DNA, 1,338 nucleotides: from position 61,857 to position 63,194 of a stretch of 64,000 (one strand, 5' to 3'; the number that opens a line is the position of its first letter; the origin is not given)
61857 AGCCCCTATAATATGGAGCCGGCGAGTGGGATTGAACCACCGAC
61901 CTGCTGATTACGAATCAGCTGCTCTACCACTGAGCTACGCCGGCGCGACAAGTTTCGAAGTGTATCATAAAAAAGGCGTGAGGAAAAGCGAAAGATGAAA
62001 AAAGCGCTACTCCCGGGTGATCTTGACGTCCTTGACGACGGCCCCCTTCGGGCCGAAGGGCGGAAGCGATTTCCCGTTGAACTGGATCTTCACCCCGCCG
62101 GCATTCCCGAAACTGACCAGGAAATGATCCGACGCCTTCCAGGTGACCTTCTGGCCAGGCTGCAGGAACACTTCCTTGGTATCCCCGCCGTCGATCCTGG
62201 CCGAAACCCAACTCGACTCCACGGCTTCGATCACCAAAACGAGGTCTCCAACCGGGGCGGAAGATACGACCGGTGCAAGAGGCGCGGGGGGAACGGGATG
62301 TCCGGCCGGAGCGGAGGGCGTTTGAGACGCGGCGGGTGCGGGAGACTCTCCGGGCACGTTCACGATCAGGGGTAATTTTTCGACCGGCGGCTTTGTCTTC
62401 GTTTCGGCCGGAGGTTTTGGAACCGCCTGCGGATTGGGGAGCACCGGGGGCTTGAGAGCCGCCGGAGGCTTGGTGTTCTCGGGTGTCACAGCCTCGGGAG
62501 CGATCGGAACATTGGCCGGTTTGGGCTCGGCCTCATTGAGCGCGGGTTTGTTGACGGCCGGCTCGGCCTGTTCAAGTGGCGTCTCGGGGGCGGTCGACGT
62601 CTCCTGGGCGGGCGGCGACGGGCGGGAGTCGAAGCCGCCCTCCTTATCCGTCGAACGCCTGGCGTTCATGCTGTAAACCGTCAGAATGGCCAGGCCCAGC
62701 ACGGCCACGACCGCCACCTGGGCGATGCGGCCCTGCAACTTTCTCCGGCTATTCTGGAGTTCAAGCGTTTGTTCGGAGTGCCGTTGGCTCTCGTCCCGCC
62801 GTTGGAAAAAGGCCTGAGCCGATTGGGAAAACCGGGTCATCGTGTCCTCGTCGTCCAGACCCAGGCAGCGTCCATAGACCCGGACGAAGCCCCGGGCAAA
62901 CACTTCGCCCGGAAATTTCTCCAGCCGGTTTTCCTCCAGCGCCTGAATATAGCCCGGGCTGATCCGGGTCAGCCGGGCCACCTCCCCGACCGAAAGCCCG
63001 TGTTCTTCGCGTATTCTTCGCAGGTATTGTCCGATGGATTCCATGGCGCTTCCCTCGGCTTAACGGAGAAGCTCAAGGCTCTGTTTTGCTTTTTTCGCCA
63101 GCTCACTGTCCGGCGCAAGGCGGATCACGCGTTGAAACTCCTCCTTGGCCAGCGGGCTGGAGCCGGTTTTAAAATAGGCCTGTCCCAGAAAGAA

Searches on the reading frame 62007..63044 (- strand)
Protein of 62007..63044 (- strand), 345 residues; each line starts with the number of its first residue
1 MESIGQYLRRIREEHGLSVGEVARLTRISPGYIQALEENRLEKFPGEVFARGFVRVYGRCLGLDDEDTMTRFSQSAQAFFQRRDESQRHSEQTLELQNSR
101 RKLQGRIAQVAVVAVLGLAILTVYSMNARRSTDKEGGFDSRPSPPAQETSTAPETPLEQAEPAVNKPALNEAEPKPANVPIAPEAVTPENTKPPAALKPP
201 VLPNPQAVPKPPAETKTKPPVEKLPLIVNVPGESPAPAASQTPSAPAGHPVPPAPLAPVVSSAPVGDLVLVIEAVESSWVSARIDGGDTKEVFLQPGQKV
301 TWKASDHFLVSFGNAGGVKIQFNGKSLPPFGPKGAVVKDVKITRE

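Call 58: search_protein_families(library=pfam, proteins=[window:62007-63044:-], max_evalue=0.001)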
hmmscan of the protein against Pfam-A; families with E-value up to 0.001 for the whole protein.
window:62007-63044:- (345 aa): 5 families
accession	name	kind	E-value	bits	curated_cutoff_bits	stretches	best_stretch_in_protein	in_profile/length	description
PF13413.12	HTH_25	-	2.6e-22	78.8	24.6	1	7-66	1-60/62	Helix-turn-helix domain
PF13464.11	RodZ_C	-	2.5e-14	53.4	23.9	1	271-340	1-71/72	RodZ C-terminal domain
PF13560.12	HTH_31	-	2.9e-08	34.3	27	1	4-58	2-55/64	Helix-turn-helix domain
PF12844.13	HTH_19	-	1.8e-05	25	30.2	1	5-45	1-40/64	Helix-turn-helix domain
PF01381.28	HTH_3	-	7.3e-05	23.2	23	1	8-39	1-32/55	Helix-turn-helix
